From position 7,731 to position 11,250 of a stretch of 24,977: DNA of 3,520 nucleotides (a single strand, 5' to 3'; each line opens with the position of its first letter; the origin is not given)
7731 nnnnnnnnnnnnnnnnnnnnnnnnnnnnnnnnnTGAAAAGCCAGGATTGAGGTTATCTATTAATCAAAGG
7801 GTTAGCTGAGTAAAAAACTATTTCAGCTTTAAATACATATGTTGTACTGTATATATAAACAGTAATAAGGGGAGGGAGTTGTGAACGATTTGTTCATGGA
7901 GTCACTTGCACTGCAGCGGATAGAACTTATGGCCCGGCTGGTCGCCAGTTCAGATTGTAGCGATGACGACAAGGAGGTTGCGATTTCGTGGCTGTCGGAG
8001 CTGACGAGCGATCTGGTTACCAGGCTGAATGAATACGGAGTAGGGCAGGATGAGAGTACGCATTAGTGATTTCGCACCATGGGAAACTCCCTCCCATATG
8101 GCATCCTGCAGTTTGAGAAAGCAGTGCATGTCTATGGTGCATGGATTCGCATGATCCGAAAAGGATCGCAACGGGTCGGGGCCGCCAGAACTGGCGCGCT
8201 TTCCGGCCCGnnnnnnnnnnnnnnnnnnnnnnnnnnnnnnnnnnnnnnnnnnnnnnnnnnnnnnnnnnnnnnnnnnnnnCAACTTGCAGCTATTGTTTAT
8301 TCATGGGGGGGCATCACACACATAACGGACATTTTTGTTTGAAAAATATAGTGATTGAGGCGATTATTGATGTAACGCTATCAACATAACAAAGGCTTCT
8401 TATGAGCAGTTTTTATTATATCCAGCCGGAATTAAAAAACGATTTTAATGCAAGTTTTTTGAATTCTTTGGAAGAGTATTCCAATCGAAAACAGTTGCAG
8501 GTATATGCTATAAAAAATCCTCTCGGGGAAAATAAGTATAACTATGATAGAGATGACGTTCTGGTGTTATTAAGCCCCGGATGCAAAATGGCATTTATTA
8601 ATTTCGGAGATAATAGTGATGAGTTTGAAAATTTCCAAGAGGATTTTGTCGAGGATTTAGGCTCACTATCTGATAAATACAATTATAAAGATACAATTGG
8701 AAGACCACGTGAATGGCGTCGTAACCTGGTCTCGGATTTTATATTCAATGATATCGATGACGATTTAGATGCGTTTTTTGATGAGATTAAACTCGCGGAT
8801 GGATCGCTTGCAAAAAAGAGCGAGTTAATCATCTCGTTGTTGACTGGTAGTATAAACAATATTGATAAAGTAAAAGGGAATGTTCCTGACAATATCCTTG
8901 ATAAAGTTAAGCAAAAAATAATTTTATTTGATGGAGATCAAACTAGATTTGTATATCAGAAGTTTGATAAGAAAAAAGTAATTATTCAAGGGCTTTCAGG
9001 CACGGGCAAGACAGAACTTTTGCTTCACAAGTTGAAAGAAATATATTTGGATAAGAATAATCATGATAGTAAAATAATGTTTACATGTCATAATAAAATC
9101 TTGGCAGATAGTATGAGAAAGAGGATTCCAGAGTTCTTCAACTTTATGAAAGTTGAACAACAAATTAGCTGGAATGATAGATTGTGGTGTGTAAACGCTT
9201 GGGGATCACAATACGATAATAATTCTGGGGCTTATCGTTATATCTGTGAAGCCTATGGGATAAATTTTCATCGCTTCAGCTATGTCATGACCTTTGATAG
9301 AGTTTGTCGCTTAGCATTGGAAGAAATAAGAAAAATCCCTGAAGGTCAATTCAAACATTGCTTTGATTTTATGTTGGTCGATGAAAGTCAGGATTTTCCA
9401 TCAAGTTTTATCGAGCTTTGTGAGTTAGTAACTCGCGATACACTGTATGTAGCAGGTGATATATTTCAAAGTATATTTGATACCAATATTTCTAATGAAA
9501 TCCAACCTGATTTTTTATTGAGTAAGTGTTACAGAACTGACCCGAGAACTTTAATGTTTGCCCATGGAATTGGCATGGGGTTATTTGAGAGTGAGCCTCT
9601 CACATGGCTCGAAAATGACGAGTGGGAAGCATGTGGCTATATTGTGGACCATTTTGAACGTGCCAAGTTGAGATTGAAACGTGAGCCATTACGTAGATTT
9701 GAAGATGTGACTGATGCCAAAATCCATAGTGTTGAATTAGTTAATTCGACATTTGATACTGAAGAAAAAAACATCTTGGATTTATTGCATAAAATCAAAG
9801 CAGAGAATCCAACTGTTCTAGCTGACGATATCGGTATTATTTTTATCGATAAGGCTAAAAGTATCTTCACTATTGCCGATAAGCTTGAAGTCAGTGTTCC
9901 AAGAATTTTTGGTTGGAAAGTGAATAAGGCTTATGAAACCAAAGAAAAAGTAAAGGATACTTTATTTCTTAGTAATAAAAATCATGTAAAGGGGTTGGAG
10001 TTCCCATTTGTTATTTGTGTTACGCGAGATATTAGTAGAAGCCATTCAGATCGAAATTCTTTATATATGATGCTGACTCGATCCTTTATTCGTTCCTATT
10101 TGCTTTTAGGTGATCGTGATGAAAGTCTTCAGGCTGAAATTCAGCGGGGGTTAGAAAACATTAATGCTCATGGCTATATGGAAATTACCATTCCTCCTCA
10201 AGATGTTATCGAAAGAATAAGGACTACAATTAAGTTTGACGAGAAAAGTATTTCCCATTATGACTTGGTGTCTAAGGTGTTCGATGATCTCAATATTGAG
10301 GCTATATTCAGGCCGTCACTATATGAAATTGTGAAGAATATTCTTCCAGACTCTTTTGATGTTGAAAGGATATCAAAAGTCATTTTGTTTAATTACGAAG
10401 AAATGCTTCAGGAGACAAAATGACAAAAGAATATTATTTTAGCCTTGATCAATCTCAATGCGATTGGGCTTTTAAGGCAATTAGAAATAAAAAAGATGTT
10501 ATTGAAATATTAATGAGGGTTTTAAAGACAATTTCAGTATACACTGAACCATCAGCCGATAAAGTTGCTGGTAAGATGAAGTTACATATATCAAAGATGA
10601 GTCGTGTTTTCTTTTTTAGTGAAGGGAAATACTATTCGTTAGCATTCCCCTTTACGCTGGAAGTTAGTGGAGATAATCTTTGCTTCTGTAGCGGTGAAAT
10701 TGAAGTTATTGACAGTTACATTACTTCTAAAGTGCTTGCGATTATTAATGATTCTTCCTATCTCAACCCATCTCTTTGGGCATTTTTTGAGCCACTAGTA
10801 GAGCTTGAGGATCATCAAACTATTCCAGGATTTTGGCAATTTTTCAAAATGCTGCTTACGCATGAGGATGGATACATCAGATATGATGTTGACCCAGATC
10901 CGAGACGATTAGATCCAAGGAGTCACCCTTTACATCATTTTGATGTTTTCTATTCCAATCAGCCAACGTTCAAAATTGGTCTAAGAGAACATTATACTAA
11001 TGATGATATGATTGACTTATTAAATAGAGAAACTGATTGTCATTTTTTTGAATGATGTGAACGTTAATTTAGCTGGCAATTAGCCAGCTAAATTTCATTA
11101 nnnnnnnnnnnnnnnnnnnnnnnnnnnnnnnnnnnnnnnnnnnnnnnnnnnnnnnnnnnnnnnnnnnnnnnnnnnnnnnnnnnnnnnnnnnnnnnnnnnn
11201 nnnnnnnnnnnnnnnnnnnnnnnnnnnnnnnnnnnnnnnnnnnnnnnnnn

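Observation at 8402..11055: AT-rich two-gene cassette (SF1 helicase-like ATPase plus 211-aa unknown protein) in the prophage accessory slot: candidate undescribed anti-phage system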

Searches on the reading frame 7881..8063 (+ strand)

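Call 74: search_protein_families(library=ncbifam, proteins=[window:7881-8063:+], max_evalue=0.00001)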
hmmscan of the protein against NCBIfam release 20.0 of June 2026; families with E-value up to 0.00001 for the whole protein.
window:7881-8063:+ (61 aa): 0 families

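Call 95: search_protein_families(library=phrogs, proteins=[window:7881-8063:+], max_evalue=0.001)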
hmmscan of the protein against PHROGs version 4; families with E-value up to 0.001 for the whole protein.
window:7881-8063:+ (61 aa): 4 families
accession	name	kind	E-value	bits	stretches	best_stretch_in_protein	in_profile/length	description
phrog_698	-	unknown function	1.5e-21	77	1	1-51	1-51/63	-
phrog_8554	-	unknown function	1.5e-11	45.1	1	5-52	4-51/66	-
phrog_1993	-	unknown function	2.5e-05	24.7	1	7-48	7-48/64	-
phrog_189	-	DNA, RNA and nucleotide metabolism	7.7e-05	23.8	1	6-54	6-54/151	RecA filament binding protein DinI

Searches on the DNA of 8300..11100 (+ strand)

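Call 9: search_dna_similar(query=window:8300-11100:+, collection=ecoli_genomes, mode=near, max_rows=15)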
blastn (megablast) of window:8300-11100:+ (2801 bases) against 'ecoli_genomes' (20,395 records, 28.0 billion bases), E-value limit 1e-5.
Records with a match: 5; places in all: 5; records where one place covers at least 80% of the query: 5.
Genomes with a match: 5 of 5426; with a place that covers at least 80% of the query: 5. Places per genome that has any: lowest 1, median 1, highest 1. On chromosomes: 5 places; on plasmids: 0.
Best place of each record, by identity: 60-80% 5.
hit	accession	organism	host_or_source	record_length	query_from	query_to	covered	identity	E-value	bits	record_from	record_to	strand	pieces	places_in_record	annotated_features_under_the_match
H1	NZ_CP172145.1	Escherichia coli strain GF66.2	chicken meat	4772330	93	2796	97%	75.3%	0e+0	1243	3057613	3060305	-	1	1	DEAD/DEAH box helicase | hypothetical protein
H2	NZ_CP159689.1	Escherichia coli strain Z142-6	hospital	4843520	93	2796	97%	75.3%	0e+0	1243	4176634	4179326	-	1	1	ATP-binding domain-containing protein | hypothetical protein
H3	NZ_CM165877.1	Escherichia coli strain N9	Homo sapiens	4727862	93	2796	97%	75.3%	0e+0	1243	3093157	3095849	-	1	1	STM2767 family DEAD/DEAH box helicase | STM2766 family helicase-associated protein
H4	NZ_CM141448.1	Escherichia coli strain LFB1-1-1R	wolf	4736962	93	2796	97%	75.3%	0e+0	1243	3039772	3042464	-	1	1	DEAD/DEAH box helicase | hypothetical protein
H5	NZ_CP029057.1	Escherichia coli strain FORC_081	chicken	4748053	93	2796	97%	75.3%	0e+0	1238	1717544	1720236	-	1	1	DEAD/DEAH box helicase | hypothetical protein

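Call 10: get_annotated_region(hit=H3, flank=12000)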
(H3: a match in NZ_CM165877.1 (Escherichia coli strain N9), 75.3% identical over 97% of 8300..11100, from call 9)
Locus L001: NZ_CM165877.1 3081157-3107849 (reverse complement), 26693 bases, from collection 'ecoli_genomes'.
description: Escherichia coli strain N9 chromosome, whole genome shotgun sequence
organism: Escherichia coli strain N9 (NCBI taxid 562)
replicon: chromosome; assembly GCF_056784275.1
host: Homo sapiens; source: CSF; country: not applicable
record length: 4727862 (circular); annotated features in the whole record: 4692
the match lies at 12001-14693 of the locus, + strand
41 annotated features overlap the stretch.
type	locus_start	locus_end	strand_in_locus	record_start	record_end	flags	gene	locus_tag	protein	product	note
CDS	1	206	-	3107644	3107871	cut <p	ybjI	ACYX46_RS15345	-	5-amino-6-(5-phospho-D-ribitylamino)uracil phosphatase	incomplete; partial in the middle of a contig; missing N-terminus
CDS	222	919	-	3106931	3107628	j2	-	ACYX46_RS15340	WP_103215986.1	IS1-like element IS1A family transposase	programmed frameshift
CDS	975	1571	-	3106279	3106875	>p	ybjI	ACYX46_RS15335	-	5-amino-6-(5-phospho-D-ribitylamino)uracil phosphatase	incomplete; partial in the middle of a contig; missing C-terminus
CDS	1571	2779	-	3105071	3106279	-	ybjJ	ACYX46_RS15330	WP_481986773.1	MFS transporter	-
CDS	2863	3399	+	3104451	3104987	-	rcdA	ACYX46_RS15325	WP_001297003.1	DNA-binding transcriptional regulator RcdA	-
CDS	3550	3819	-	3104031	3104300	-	-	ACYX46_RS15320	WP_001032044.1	hypothetical protein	-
CDS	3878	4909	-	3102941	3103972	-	-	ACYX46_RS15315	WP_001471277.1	phage integrase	-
CDS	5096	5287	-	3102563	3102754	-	-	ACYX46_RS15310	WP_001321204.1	YdcA family protein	-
CDS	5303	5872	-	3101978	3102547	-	-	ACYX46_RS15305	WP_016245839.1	phage repressor protein CI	-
CDS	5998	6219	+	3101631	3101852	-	-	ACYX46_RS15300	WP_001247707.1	hypothetical protein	-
CDS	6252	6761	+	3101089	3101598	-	-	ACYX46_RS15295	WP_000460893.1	phage regulatory CII family protein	-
CDS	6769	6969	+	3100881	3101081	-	-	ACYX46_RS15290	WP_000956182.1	phage filamentation protein Fil family protein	-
CDS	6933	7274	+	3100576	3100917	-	-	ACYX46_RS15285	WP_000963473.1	DUF5347 domain-containing protein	-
CDS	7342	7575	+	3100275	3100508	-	-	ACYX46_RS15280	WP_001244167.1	DUF2732 family protein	-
CDS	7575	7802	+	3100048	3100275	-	-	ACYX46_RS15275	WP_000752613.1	TraR/DksA family transcriptional regulator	-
CDS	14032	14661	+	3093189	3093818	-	-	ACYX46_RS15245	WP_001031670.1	STM2766 family helicase-associated protein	-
CDS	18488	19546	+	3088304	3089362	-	-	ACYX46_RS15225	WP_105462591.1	phage major capsid protein, P2 family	-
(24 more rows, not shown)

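Call 11: search_dna_similar(query=window:8300-11100:+, collection=phages, mode=distant, max_rows=15)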
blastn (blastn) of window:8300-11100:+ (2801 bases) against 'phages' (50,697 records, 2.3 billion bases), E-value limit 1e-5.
No match.

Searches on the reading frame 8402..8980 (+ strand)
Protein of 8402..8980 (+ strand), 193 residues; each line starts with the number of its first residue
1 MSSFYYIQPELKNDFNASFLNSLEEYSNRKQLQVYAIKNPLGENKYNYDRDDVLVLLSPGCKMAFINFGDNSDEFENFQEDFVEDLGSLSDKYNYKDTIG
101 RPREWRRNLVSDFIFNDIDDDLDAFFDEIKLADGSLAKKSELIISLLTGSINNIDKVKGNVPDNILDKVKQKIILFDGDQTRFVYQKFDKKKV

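Call 5: search_protein_families(library=pfam, proteins=[window:8402-8980:+], max_evalue=10)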
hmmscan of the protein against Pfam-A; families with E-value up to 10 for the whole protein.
window:8402-8980:+ (193 aa): 1 family
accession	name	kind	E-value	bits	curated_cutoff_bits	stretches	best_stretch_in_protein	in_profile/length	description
PF18740.7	EC042_2821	-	0.0054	17.7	24.9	2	91-130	58-97/97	EC042_2821-like Restriction Endonuclease-like domain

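Call 6: search_protein_families(library=padloc, proteins=[window:8402-8980:+], max_evalue=10)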
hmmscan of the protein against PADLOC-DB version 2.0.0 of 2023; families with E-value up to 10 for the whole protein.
window:8402-8980:+ (193 aa): 0 families
